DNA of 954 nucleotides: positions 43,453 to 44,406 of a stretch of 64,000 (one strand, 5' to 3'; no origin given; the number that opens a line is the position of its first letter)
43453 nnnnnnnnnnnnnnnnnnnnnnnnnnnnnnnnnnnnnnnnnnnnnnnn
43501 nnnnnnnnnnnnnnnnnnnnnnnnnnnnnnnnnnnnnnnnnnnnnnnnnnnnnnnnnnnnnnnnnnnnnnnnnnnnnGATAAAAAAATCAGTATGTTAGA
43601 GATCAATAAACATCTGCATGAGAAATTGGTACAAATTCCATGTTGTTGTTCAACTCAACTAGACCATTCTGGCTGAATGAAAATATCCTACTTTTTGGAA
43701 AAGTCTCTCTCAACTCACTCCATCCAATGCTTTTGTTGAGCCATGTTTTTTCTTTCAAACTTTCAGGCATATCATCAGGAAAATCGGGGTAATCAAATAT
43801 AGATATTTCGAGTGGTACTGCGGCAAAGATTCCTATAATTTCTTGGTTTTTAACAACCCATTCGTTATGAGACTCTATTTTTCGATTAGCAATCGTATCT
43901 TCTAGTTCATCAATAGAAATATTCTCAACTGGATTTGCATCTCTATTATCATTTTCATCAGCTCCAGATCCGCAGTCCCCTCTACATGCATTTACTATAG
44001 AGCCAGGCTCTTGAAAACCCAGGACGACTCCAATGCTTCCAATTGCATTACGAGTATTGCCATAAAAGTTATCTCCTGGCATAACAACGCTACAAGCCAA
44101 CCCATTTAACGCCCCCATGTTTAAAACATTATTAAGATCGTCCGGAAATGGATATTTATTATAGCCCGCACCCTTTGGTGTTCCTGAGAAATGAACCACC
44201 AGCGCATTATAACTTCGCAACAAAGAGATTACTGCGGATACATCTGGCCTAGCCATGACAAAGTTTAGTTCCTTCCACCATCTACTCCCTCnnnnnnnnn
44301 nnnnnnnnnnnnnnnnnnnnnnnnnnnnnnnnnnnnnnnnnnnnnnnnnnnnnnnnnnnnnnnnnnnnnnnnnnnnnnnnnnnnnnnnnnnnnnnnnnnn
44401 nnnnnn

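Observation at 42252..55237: Eight-gene single-strand defence operon: HTH - SNF2 helicase - AIPR - two Mod methyltransferases - type III Res-like - two uncharacterised genes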

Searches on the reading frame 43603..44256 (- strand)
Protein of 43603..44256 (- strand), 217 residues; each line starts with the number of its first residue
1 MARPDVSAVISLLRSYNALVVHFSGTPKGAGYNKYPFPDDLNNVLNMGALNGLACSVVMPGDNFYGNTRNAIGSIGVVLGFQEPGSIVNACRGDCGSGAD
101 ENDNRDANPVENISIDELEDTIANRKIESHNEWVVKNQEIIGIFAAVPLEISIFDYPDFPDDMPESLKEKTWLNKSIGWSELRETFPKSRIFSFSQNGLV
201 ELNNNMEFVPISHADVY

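Call 3: search_protein_families(library=pfam, proteins=[window:43603-44256:-], max_evalue=0.01)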
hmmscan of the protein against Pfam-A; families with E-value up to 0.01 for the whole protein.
window:43603-44256:- (217 aa): 0 families

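Call 4: search_protein_families(library=padloc, proteins=[window:43603-44256:-], max_evalue=0.001)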
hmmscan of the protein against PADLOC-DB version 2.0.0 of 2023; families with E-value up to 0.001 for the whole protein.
window:43603-44256:- (217 aa): 0 families

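Call 5: search_protein_families(library=ncbifam, proteins=[window:43603-44256:-], max_evalue=0.001)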
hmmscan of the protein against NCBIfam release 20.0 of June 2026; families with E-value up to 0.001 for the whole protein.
window:43603-44256:- (217 aa): 0 families

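Call 40: find_homologous_proteins(query=window:43603-44256:-)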
Query window:43603-44256:- (217 aa): 44 proteins with E <= 0.001 among 299 candidates.
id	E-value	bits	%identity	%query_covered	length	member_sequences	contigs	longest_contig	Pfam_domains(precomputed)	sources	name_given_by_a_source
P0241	2.7e-143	493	100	100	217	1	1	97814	-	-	-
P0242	7.5e-51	191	46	100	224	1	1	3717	-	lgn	-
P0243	3.0e-46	176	45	100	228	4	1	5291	-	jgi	-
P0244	1.1e-45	174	42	99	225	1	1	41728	-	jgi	jgi:hypothetical protein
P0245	1.2e-45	174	45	95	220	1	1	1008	-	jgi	jgi:hypothetical protein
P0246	4.6e-45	172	43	99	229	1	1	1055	-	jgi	jgi:hypothetical protein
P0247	4.6e-45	172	41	100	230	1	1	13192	-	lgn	-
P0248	3.3e-44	169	43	99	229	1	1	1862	-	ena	-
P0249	2.5e-42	163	40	100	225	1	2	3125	-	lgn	-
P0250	3.2e-42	162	41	100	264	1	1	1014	-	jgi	jgi:hypothetical protein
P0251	2.7e-41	159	42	100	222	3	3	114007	-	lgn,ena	-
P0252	5.6e-41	158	43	98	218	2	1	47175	-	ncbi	-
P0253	1.9e-40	157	40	99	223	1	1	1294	-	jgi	jgi:hypothetical protein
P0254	3.2e-40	156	39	99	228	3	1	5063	-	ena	-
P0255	6.4e-39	152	42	100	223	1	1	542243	-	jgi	jgi:hypothetical protein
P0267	2.5e-35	140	40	99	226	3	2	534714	-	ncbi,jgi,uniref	ncbi:hypothetical protein P0D68_03710 [Paraburkholderia sp. RL17-380-BIE-A]|jgi:hypothetical protein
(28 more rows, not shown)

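Call 42: find_encoding_contigs(protein=P0252, flank=8000, max_places=1)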
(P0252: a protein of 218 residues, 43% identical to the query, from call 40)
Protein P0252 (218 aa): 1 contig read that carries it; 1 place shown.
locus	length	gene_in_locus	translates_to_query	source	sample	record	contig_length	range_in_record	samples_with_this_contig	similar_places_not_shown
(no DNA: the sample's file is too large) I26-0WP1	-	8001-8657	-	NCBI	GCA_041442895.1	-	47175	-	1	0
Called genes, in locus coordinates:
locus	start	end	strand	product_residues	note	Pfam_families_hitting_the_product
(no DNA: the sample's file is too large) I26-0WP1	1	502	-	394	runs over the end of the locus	PF01656:CbiA, PF02374:ArsA_ATPase (weak), PF06564:CBP_BcsQ (weak), PF09140:MipZ (weak), PF10609:ParA (faint), PF13614:AAA_31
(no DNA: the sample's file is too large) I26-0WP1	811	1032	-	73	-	-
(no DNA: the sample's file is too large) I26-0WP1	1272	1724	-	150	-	PF08401:ArdcN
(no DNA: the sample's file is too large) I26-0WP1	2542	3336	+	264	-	PF01555:N6_N4_Mtase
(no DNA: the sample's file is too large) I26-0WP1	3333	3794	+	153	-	PF09195:Endonuc-BglII, PF02923:BamHI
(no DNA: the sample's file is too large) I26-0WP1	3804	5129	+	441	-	-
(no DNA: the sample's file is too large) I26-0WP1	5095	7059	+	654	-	PF00176:SNF2-rel_dom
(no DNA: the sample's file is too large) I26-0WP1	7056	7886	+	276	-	PF13020:NOV_C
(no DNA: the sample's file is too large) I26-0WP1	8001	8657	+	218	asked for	-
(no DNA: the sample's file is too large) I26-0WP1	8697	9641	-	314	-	PF01582:TIR (weak), PF13676:TIR_2, PF27176:Y4lF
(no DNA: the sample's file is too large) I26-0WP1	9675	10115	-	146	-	PF23139:OB_YrrC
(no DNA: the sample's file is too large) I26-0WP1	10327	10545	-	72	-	-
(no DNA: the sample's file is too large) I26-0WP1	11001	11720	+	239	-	PF01464:SLT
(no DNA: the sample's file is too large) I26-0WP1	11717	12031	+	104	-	PF04956:TrbC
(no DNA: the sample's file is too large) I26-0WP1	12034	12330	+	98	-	PF05101:VirB3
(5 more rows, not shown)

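Call 43: find_encoding_contigs(protein=P0267, flank=8000, max_places=1)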
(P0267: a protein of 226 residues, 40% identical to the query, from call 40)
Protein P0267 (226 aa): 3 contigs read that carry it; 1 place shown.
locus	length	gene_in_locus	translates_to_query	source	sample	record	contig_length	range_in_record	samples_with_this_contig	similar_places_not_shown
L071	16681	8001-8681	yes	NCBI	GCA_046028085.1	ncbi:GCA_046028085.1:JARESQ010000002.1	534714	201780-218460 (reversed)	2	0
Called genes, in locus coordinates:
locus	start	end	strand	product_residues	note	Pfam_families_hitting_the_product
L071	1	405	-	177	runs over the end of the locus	-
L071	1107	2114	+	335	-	PF13401:AAA_22 (faint), PF20720:nSTAND3 (faint), PF00004:AAA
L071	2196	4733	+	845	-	PF27160:Y4kK_N, PF00082:Peptidase_S8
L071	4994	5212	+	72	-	PF09954:DUF2188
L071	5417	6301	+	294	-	PF18144:SMODS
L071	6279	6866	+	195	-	PF18186:SLATT_4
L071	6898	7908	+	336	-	-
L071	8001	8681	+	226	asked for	-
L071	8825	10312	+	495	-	-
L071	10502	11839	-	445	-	-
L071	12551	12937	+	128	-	-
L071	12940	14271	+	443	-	PF05014:Nuc_deoxyrib_tr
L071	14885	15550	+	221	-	-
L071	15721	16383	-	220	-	PF01844:HNH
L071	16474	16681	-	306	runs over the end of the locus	PF01844:HNH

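Call 44: find_encoding_contigs(protein=P0244, flank=8000, max_places=1)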
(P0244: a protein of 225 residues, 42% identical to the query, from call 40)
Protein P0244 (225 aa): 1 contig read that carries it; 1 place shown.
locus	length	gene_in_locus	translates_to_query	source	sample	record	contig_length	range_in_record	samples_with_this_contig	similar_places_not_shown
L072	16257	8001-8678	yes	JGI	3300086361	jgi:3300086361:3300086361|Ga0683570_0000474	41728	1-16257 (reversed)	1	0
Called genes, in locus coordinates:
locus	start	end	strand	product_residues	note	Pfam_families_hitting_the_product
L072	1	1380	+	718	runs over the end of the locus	-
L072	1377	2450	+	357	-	PF04607:RelA_SpoT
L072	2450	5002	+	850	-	PF08665:PglZ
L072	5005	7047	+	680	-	PF20442:BrxL_N, PF13337:BrxL_ATPase, PF05362:Lon_C, PF13541:ChlI (weak)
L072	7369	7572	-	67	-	-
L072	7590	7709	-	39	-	-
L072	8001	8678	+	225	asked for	-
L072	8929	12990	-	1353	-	-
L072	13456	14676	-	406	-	PF13356:Arm-DNA-bind_3, PF22022:Phage_int_M, PF00589:Phage_integrase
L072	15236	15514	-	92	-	PF14384:BrnA_antitoxin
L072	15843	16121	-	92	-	PF03693:ParD_antitoxin (weak)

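Call 48: search_solved_structures(query=A2, max_evalue=1)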
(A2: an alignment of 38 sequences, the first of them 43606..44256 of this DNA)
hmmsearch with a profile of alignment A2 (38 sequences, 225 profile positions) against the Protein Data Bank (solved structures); distinct sequences matched with E-value up to 1: 0.

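Call 60: predict_structure(alignment_id=A2)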
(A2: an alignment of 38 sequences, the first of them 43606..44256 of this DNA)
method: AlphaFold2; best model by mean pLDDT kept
length: 217 residues; sequences in the alignment: 38
mean_pLDDT: 90.3   pTM: 0.88
mean pLDDT of the five models: 90.3, 90.2, 90.1, 89.8, 89.1
residues with pLDDT >= 90: 161; 70-90: 38; 50-70: 12; < 50: 6
segments of 3 or more residues with pLDDT < 50: 27-32
pLDDT, mean of each block of 10 residues (from residue 1): 92 98 66 75 90 92 89 93 94 81 70 93 91 94 96 93 97 94 98 96 98 97
secondary structure, 60 per line:
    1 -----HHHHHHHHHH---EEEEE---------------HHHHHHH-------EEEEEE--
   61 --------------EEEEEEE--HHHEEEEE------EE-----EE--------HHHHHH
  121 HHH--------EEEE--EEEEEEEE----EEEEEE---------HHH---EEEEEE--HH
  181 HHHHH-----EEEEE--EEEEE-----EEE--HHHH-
elements in order: H6-15 E19-23 H39-45 E53-58 E75-81 E87-91 H115-123 E132-135 E138-145 E150-155 E171-176 H179-185 E191-195 E198-202 E208-210 H213-216

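Call 64: fold_search(model_id=the predicted structure, library=pdb)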
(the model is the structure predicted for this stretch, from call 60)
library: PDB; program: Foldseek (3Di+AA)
matches with E <= 10: 99; with E <= 0.001: 0
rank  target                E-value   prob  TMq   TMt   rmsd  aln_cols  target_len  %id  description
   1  8htd_A                1.1e-01  0.44  0.36  0.36  11.4       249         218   12  Crystal structure of an effector from Chromobacterium violaceum in complex with ubiquitin (released 2023-11-22)
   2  8htf_A                1.2e-01  0.41  0.36  0.35  11.7       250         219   12  Crystal structure of an effector in complex with ubiquitin (released 2023-11-22)
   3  8ux2_C                1.6e-01  0.47  0.41  0.38  10.0       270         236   10  Chromobacterium violaceum mono-ADP-ribosyltransferase CteC in complex with NAD+ (released 2024-01-17)
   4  8htc_A                1.9e-01  0.35  0.38  0.38  10.8       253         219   11  Crystal structure of a SeMet-labeled effector from Chromobacterium violaceum in complex with Ubiquitin (released 2023-11-22)
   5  8ux2_B                2.9e-01  0.41  0.42  0.39   9.7       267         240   12  Chromobacterium violaceum mono-ADP-ribosyltransferase CteC in complex with NAD+ (released 2024-01-17)
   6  4hop_D                3.1e-01  0.08  0.15  0.22  12.2       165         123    8  Crystal structure of the computationally designed NNOS-Syntrophin complex (released 2013-11-06)
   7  9olt_A                1.2e+00  0.01  0.13  0.10  18.6       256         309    8  GII.27: Loreto0959 norovirus protruding domain complexed with A-trisaccharide (released 2025-07-09)
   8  8un2_A                1.5e+00  0.03  0.14  0.09  15.1       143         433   13  Microbacterium testaceum C-glucosyl deglycosidase (CGD), wild type (cryo-EM) (released 2025-04-23)
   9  7ybh_C                1.7e+00  0.01  0.09  0.03  19.9       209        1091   11  SARS-CoV-2 lambda variant spike (released 2023-08-09)
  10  8phj_t                1.9e+00  0.04  0.12  0.18   7.9        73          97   11  cA4-bound Cami1 in complex with 70S ribosome (released 2023-12-13)
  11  8yun_G                2.3e+00  0.01  0.09  0.12  14.8       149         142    6  The crystal structure of HNBP001-HCP (released 2025-07-02)
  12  8qpr_A                2.7e+00  0.01  0.13  0.07  17.6       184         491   12  SARS-CoV-2 S protein bound to human neutralising antibody UZGENT_G5 (released 2024-01-31)
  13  7xdk_A                2.7e+00  0.01  0.10  0.04  16.1       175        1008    9  Cryo-EM structure of SARS-CoV-2 Delta Spike protein in complex with BA7054 and BA7125 fab (released 2023-03-01)
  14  8xqw_A                2.9e+00  0.01  0.13  0.05  16.5       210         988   11  Cryo-EM structure of the Ycf2-FtsHi motor complex from Chlamydomonas reinhardtii in AMPPNP bound state (released 2024-09-11)
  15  7wr4_A                3.1e+00  0.03  0.14  0.08  11.1        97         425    9  Crystal structure of OspC3-calmodulin-caspase-4 complex (released 2023-01-25)
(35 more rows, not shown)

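Call 65: search_protein_families(library=pfam, alignment_id=A2, max_evalue=1)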
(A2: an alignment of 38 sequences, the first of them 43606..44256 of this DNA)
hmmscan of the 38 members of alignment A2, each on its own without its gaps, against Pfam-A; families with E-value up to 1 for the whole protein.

A. member 1, window:43606-44256:- (217 aa): 0 families

B. families by the number of members that match (of 38 scanned): 6 families
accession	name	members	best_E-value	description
PF08403.15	AA_permease_N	4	0.0073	Amino acid permease N-terminal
PF14190.11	DUF4313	1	0.025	Domain of unknown function (DUF4313)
PF11420.13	Subtilosin_A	1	0.076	Bacteriocin subtilosin A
PF22858.2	DUF7016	1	0.13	Domain of unknown function (DUF7016)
PF17915.7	zf_Rg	1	0.15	Reverse gyrase zinc finger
PF15366.11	DUF4597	1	0.29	Domain of unknown function (DUF4597)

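Call 99: find_related_loci(query=A2, collection=metagenome_contigs, flank=6000)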
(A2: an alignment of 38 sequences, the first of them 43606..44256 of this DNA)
Query A2 (217 aa) in metagenome_contigs; peptide patterns used: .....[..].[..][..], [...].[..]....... (x = any residue, [..] = any of these).
85 stretches matched a pattern; 52 encode a relative of the query (tblastn E <= 1e-3); 52 distinct loci.
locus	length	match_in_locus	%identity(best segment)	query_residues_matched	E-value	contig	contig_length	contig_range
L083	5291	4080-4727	45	2-217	2e-53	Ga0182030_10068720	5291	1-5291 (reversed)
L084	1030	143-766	42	1-205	3e-53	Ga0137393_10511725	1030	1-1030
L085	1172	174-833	38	1-217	3e-52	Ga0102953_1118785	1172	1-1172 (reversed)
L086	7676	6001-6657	40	3-217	2e-48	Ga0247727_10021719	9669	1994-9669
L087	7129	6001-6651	40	1-217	5e-45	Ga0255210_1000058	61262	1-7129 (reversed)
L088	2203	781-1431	40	1-217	3e-45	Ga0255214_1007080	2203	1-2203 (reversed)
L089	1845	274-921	37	3-217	3e-45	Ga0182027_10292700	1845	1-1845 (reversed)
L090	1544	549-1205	39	1-217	6e-45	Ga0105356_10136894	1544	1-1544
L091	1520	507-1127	41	3-207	2e-44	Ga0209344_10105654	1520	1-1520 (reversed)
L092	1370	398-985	41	3-217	3e-43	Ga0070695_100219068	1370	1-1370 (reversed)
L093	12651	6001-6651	40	1-217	5e-45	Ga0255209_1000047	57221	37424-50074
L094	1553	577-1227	37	3-217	1e-41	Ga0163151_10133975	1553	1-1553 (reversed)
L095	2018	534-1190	41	1-217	5e-41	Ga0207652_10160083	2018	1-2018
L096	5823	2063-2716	37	3-217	3e-40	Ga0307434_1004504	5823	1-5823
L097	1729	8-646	40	4-217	1e-40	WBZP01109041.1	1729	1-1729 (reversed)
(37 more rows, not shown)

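Call 102: fold_search(model_id=the predicted structure, library=viral)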
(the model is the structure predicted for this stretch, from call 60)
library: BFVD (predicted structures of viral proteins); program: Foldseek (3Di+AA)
matches with E <= 10: 140; with E <= 0.001: 0
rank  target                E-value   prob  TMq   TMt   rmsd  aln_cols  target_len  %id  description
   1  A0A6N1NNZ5            6.6e-02  0.30  0.25  0.30  11.3       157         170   12  Uncharacterized protein [Tupanvirus soda lake]
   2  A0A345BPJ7            2.4e-01  0.18  0.11  0.19  11.6        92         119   13  (no name in the UniProt tables at hand)
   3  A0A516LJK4            4.1e-01  0.04  0.16  0.16  15.8       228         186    9  (no name in the UniProt tables at hand)
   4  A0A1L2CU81            4.3e-01  0.12  0.15  0.25   9.2        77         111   12  Uncharacterized protein [Pectobacterium phage vB_PcaM_CBB]
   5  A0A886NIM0            7.8e-01  0.04  0.10  0.12  10.5        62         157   21  (no name in the UniProt tables at hand)
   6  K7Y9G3                8.3e-01  0.05  0.12  0.04  15.2       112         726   12  Uncharacterized protein [Megavirus courdo11]
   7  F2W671                9.9e-01  0.04  0.16  0.19  10.6        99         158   10  Uncharacterized protein [Pseudomonas phage P3_CHA]
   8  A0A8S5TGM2            9.9e-01  0.01  0.13  0.08  19.6       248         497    5  Uncharacterized protein [Myoviridae sp. ctIty1]
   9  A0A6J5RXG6            1.1e+00  0.03  0.13  0.18  15.2       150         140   11  GroS Co-chaperonin GroES (HSP10) [uncultured Caudovirales phage]
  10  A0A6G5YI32            1.3e+00  0.01  0.10  0.10  15.7       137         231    9  (no name in the UniProt tables at hand)
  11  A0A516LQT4            1.4e+00  0.05  0.10  0.05  12.4        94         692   12  (no name in the UniProt tables at hand)
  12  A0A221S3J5            1.7e+00  0.02  0.13  0.21  15.3       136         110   11  Co-chaperonin GroES [uncultured virus]
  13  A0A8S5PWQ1            1.7e+00  0.01  0.08  0.08  30.2       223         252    8  Uncharacterized protein [Myoviridae sp. ctgsk7]
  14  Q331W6                1.8e+00  0.01  0.13  0.13  14.9       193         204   10  (no name in the UniProt tables at hand)
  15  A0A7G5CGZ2            1.9e+00  0.05  0.11  0.12  14.2        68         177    7  (no name in the UniProt tables at hand)
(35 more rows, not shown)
